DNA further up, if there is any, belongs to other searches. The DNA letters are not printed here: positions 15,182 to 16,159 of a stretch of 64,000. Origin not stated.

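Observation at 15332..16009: GlnR-like orphan response regulator with a degenerate phosphorylation pocket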

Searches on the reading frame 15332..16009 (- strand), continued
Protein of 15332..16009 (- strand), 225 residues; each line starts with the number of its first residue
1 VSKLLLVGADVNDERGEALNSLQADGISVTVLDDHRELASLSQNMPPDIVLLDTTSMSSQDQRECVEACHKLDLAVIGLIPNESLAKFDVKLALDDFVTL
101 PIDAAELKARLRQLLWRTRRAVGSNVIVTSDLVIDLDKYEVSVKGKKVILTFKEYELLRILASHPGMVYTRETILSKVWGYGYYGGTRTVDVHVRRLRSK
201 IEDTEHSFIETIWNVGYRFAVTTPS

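Call 22: find_related_loci(query=A1, collection=genome_contigs, flank=10000)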
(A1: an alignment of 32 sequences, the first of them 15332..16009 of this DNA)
Query A1 (225 aa) in genome_contigs; peptide patterns used: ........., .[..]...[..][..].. (x = any residue, [..] = any of these).
600 stretches matched a pattern (row limit reached: there are more); 598 encode a relative of the query (tblastn E <= 1e-3); the best 80 are kept; 80 distinct loci.
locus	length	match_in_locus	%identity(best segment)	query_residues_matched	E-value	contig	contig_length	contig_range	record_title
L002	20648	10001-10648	50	3-219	2e-66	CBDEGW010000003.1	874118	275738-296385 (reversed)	MAG: Dehalococcoidia bacterium isolate df1c8e39-9ed4-4f98-84fc-ac90bf75a161 genome assembly, contig: contig_3, whole gen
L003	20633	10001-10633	52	10-219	2e-64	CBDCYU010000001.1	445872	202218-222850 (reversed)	MAG: Dehalococcoidia bacterium isolate 262ce888-de54-4936-a59d-857f670bbefa genome assembly, contig: contig_1, whole gen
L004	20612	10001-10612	49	16-219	1e-62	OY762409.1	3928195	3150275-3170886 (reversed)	MAG: Dehalococcoidia bacterium isolate 38c4f93b-5868-4cd3-8e0a-f10fb6dda0e3 genome assembly, chromosome: 1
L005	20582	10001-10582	51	26-219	9e-60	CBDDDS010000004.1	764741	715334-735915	MAG: Dehalococcoidia bacterium isolate db2bbbab-11a9-477a-bdcc-a3d7ed85a633 genome assembly, contig: contig_4, whole gen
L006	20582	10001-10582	50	26-219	1e-58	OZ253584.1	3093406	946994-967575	MAG: Dehalococcoidia bacterium isolate 03c8e236-5a43-4a8a-a010-48565315aea4 genome assembly, chromosome: 1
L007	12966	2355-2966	49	15-217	3e-58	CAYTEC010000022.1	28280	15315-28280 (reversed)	MAG TPA_asm: uncultured Dehalococcoidia bacterium isolate SRP308112_co1_438 genome assembly, contig: NODE_2268_length_28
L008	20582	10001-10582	46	26-219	6e-57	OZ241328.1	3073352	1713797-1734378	MAG: Dehalococcoidia bacterium isolate 7e64c242-f5c6-42d9-bcc4-5b07c16e2bb2 genome assembly, chromosome: 1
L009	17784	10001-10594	45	26-223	2e-55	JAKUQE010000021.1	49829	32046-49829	MAG: Dehalococcoidia bacterium isolate ALOHA_A2.5_21 A2.5-Dehalococcoidia-20_21, whole genome shotgun sequence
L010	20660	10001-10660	40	1-225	1e-52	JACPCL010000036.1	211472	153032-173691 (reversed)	MAG: Chloroflexi bacterium isolate NC_groundwater_282_Ag_S-0.65um_62_13 S6_GD2017_2_S65_scaffold_192, whole genome shotg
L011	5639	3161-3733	45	19-219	2e-51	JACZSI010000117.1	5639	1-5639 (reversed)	MAG: Chloroflexota bacterium isolate B10T3L14 B10T3L14_NODE14825, whole genome shotgun sequence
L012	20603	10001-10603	42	19-219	9e-51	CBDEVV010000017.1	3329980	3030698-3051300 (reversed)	MAG: Dehalococcoidia bacterium isolate ccfee1fd-fe4d-4b79-97f1-fb044a699873 genome assembly, contig: contig_16, whole ge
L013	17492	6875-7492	41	14-219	2e-49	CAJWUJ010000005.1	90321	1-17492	MAG TPA_asm: uncultured Dehalococcoidia bacterium isolate ERR599156_bin.243_MetaBAT_v2.12.1_MAG genome assembly, contig:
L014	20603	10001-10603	41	10-219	5e-49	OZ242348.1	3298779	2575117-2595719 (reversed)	MAG: Dehalococcoidia bacterium isolate 357cf40b-4ce6-42dd-ae1b-d69ff5967523 genome assembly, chromosome: 1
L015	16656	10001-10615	42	15-219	3e-49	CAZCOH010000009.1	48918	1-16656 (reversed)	MAG TPA_asm: uncultured Dehalococcoidia bacterium isolate binchicken_co46_701 genome assembly, contig: NODE_1198_length_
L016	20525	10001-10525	46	48-219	3e-49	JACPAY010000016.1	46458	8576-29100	MAG: Candidatus Omnitrophota bacterium isolate NC_groundwater_243_Ag_S-0.2um_69_17 S5_GD2017_2_S2_scaffold_1620, whole g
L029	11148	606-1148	45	36-219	6e-41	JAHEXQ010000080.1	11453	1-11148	MAG: Actinomycetes bacterium isolate nzgw108 NODE_8922_length_11454_cov_2.887497, whole genome shotgun sequence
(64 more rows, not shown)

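Call 56: predict_structure(alignment_id=A1)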
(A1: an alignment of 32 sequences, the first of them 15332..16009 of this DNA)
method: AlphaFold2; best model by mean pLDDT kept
length: 225 residues; sequences in the alignment: 32
mean_pLDDT: 88.1   pTM: 0.55
mean pLDDT of the five models: 88.1, 85.9, 82.6, 81.7, 79.9
residues with pLDDT >= 90: 137; 70-90: 76; 50-70: 10; < 50: 2
segments of 3 or more residues with pLDDT < 50: none
pLDDT, mean of each block of 10 residues (from residue 1): 85 81 89 84 81 91 93 92 90 93 92 81 72 91 95 95 93 92 81 96 89 94 63
secondary structure, 60 per line:
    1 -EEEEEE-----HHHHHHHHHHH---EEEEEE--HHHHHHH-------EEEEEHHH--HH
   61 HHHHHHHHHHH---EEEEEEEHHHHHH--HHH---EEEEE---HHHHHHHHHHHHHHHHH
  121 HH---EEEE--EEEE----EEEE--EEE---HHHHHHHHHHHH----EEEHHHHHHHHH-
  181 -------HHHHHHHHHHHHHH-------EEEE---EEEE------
elements in order: E2-7 H13-23 E27-32 H35-41 E49-53 H59-71 E75-81 H82-87 E96-100 H104-122 E126-129 E132-135 E140-143 E146-148 H152-163 E168-170 H171-179 H188-201 E209-212 E216-219

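Call 60: search_protein_families(library=pfam, alignment_id=A2, max_evalue=0.01)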
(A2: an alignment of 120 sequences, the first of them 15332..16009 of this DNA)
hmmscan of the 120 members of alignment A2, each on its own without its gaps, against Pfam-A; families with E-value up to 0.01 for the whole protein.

A. member 1, window:15332-16009:- (225 aa): 2 families
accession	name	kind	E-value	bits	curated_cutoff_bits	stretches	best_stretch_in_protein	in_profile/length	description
PF00486.34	Trans_reg_C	-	1.4e-26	92.8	26.2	1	145-219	1-77/77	Transcriptional regulatory protein, C terminal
PF21695.3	GlnR_1st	-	1.1e-05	25.7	27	1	14-112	11-108/111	Transcription regulator GlnR, N-terminal domain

B. families by the number of members that match (of 120 scanned): 6 families
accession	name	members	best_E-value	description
PF00486.34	Trans_reg_C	120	3.6e-29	Transcriptional regulatory protein, C terminal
PF21695.3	GlnR_1st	57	1.7e-06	Transcription regulator GlnR, N-terminal domain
PF07244.20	POTRA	27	0.0008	Surface antigen variable number repeat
PF20161.5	VpsR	10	0.00027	VpsR domain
PF00072.30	Response_reg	6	2.4e-05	Response regulator receiver domain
PF01316.27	Arg_repressor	1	0.0069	Arginine repressor, DNA binding domain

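Call 61: fold_search(model_id=the predicted structure, library=pdb)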
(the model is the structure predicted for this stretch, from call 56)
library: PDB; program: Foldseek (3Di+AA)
matches with E <= 10: 1795; with E <= 0.001: 454
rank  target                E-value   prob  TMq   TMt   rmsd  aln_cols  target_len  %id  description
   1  2gwr                  3.1e-17  1.00  0.48  0.48  12.3       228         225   29  Crystal structure of the response regulator protein mtrA from Mycobacterium Tuberculosis (released 2006-05-23)
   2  3r0j_A                3.1e-17  1.00  0.44  0.44  16.9       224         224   29  Structure of PhoP from Mycobacterium tuberculosis (released 2011-07-13)
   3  3r0j_B                4.2e-17  1.00  0.45  0.46  16.8       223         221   29  Structure of PhoP from Mycobacterium tuberculosis (released 2011-07-13)
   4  5ed4_F                2.3e-16  1.00  0.41  0.43  12.7       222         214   27  Structure of a PhoP-DNA complex (released 2016-04-27)
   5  5ed4_E                3.2e-16  1.00  0.43  0.43  12.3       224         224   29  Structure of a PhoP-DNA complex (released 2016-04-27)
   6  5ed4_A                4.7e-16  1.00  0.44  0.45  12.1       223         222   29  Structure of a PhoP-DNA complex (released 2016-04-27)
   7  5ed4_B                5.0e-16  1.00  0.42  0.43  11.8       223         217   29  Structure of a PhoP-DNA complex (released 2016-04-27)
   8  8hih_N                1.4e-15  1.00  0.42  0.43  12.2       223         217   34  Cryo-EM structure of Mycobacterium tuberculosis transcription initiation complex with transcription factor GlnR (released 2023-06-07)
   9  1ys6_A                1.9e-15  1.00  0.48  0.48  13.8       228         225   28  Crystal structure of the response regulatory protein PrrA from Mycobacterium Tuberculosis (released 2006-02-07)
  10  1ys7_B                2.1e-15  1.00  0.48  0.48  13.4       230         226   29  Crystal structure of the response regulator protein prrA complexed with Mg2+ (released 2006-02-07)
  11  6lgq_D                2.1e-15  1.00  0.47  0.48   8.1       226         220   26  The crystal complex structure of histidine kinase and response regulator (released 2020-12-09)
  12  1ys6_B                2.9e-15  1.00  0.48  0.47  13.6       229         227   29  Crystal structure of the response regulatory protein PrrA from Mycobacterium Tuberculosis (released 2006-02-07)
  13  1ys7_A                3.1e-15  1.00  0.48  0.48  13.5       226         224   29  Crystal structure of the response regulator protein prrA complexed with Mg2+ (released 2006-02-07)
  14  8uvk_B                3.3e-15  1.00  0.45  0.46  14.5       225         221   25  CosR DNA bound form II (released 2024-01-31)
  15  5u8m_A                4.9e-15  1.00  0.44  0.43  14.4       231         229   22  A novel family of redox sensors in the streptococci evolved from two-component response regulators (released 2017-12-20)
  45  2hqr_MODEL_1_A        2.6e-10  1.00  0.42  0.42  11.8       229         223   24  Structure of a Atypical Orphan Response Regulator Protein Revealed a New Phosphorylation-Independent Regulator (released 2007-05-08)
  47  8hig_A                4.7e-10  1.00  0.39  0.87   1.7        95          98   52  Co-crystal structure of C-terminal DNA binding domain of Saccharopolyspora erythraea GlnR in complex with its cognate  (released 2023-11-22)
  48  8hml_A                1.2e-09  1.00  0.40  0.88   2.0        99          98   50  Co-crystal structure of the C terminal DNA binding domain of Saccharopolyspora erythraea GlnR in complex with its cons (released 2023-06-07)
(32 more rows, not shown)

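Call 64: find_encoding_contigs(protein=P0121, flank=8000, max_places=3)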
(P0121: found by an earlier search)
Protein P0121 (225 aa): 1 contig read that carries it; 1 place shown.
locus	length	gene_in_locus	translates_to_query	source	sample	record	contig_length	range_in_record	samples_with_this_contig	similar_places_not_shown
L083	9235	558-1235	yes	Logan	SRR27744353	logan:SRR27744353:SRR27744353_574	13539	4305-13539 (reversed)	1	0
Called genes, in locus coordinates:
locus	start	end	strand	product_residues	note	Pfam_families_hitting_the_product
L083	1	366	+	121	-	?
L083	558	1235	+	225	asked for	PF00486:Trans_reg_C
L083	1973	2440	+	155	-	PF00909:Ammonium_transp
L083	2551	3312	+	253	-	PF00909:Ammonium_transp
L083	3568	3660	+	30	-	-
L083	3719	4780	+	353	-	PF03951:Gln-synt_N, PF00120:Gln-synt_C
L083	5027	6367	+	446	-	PF03951:Gln-synt_N, PF00120:Gln-synt_C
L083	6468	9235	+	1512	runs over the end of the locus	PF00310:GATase_2, PF04898:Glu_syn_central, PF01645:Glu_synthase, PF01493:GXGXG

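Call 73: find_encoding_contigs(protein=P0045, flank=6000, max_places=2)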
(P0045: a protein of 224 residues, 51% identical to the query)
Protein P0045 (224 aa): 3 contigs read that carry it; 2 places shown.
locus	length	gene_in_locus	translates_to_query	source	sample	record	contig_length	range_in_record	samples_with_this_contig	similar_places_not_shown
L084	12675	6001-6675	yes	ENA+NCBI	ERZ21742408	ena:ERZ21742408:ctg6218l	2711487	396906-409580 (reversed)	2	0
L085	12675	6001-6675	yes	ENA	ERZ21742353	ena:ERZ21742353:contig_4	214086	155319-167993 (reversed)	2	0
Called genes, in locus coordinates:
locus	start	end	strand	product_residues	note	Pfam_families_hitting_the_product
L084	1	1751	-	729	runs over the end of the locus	-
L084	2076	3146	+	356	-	PF00266:Aminotran_5, PF00155:Aminotran_1_2 (faint), PF01053:Cys_Met_Meta_PP (faint)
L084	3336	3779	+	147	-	-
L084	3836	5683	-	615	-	PF06480:FtsH_ext (weak), PF06068:TIP49 (faint), PF00004:AAA, PF17862:AAA_lid_3, PF01434:Peptidase_M41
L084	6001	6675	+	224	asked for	PF00486:Trans_reg_C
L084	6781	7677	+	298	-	PF01063:Aminotran_4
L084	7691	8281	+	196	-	-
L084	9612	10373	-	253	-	PF18912:DZR_2 (weak), PF00156:Pribosyltran (weak)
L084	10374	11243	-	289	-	PF01436:NHL (faint), PF17170:DUF5128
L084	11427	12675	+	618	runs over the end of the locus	-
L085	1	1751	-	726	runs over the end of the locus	-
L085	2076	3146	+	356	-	PF00266:Aminotran_5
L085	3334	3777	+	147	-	-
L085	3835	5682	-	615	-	PF06480:FtsH_ext (weak), PF06068:TIP49 (faint), PF00004:AAA, PF17862:AAA_lid_3, PF01434:Peptidase_M41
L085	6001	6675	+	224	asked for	PF00486:Trans_reg_C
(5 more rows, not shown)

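Call 74: find_encoding_contigs(protein=P0049, flank=6000, max_places=2)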
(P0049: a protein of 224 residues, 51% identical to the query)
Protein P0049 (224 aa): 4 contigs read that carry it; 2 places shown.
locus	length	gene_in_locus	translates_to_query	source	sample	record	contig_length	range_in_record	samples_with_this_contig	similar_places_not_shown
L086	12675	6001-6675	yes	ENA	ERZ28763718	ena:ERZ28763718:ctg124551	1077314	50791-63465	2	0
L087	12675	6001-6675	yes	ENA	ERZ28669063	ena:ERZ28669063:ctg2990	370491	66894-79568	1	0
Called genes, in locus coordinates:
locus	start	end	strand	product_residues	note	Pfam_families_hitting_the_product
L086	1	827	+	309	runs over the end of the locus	PF06574:FAD_syn, PF01467:CTP_transf_like (weak), PF01687:Flavokinase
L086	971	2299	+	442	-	PF00579:tRNA-synt_1b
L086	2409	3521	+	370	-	PF00266:Aminotran_5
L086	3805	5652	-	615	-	PF06480:FtsH_ext, PF00004:AAA, PF17862:AAA_lid_3, PF01434:Peptidase_M41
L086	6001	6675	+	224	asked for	PF21695:GlnR_1st (faint), PF00486:Trans_reg_C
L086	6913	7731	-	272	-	PF09019:EcoRII-C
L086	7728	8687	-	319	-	PF01555:N6_N4_Mtase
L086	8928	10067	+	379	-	PF00676:E1_dh, PF02775:TPP_enzyme_C (weak), PF13292:DXP_synthase_N (weak)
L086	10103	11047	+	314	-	PF02779:Transket_pyr, PF02780:Transketolase_C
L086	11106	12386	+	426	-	PF00364:Biotin_lipoyl, PF25919:BSH_CusB (weak), PF02817:E3_binding, PF00198:2-oxoacid_dh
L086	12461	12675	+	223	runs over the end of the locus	PF21948:LplA-B_cat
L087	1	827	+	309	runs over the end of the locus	PF06574:FAD_syn, PF01467:CTP_transf_like (weak), PF01687:Flavokinase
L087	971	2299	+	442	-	PF00579:tRNA-synt_1b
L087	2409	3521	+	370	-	PF00266:Aminotran_5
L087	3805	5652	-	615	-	PF06480:FtsH_ext, PF00004:AAA, PF17862:AAA_lid_3, PF01434:Peptidase_M41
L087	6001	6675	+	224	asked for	PF21695:GlnR_1st (faint), PF00486:Trans_reg_C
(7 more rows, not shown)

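Call 75: find_encoding_contigs(protein=P0002, flank=6000, max_places=2)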
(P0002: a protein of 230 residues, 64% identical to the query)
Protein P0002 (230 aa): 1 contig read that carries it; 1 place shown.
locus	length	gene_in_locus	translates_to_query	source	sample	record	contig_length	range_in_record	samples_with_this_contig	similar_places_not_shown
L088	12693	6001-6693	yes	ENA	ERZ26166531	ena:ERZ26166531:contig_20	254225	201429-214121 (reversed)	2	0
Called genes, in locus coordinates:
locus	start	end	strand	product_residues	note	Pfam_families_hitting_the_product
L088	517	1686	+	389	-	PF00155:Aminotran_1_2, PF12897:Asp_aminotransf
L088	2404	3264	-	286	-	PF13276:HTH_21, PF00665:rve, PF13683:rve_3, PF13333:rve_2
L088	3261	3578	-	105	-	PF01527:HTH_Tnp_1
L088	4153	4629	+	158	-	-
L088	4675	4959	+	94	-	PF01527:HTH_Tnp_1, PF13518:HTH_28 (weak)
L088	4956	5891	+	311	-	PF13276:HTH_21, PF00665:rve, PF13683:rve_3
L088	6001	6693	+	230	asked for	PF00486:Trans_reg_C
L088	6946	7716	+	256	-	PF01569:PAP2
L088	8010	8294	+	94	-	PF01527:HTH_Tnp_1, PF13518:HTH_28 (weak)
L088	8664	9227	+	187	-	PF00665:rve, PF13683:rve_3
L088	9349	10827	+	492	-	PF03951:Gln-synt_N, PF00120:Gln-synt_C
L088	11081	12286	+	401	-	PF03951:Gln-synt_N, PF00120:Gln-synt_C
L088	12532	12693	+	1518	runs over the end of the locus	PF00310:GATase_2, PF04898:Glu_syn_central, PF01645:Glu_synthase, PF01493:GXGXG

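Call 76: find_encoding_contigs(protein=P0065, flank=6000, max_places=2)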
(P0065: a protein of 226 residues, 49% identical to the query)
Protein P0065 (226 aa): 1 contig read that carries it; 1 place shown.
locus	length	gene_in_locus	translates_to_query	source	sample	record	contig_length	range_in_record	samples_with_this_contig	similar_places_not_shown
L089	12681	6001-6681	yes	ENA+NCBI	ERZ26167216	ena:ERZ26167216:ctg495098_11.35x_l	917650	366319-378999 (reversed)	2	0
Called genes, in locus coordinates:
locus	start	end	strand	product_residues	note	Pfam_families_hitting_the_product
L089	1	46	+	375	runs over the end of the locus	PF01032:FecCD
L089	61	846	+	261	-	PF00005:ABC_tran, PF02463:SMC_N (faint), PF13304:AAA_21 (faint)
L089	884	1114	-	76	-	PF01037:AsnC_trans_reg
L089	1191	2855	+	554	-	PF02776:TPP_enzyme_N, PF00205:TPP_enzyme_M, PF02775:TPP_enzyme_C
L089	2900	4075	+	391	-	PF00817:IMS, PF11798:IMS_HHH (weak), PF11799:IMS_C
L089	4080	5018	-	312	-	PF00551:Formyl_trans_N, PF02911:Formyl_trans_C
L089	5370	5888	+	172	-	PF13240:Zn_Ribbon_1, PF09685:MamF_MmsF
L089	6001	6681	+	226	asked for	PF00486:Trans_reg_C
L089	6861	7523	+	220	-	PF02632:BioY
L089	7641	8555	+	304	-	PF00248:Aldo_ket_red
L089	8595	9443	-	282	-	PF07934:OGG_N, PF00730:HhH-GPD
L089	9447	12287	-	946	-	PF00929:RNase_T, PF00270:DEAD (weak), PF04851:ResIII (faint), PF13307:Helicase_C_2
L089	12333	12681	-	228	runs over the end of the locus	PF02811:PHP, PF13263:PHP_C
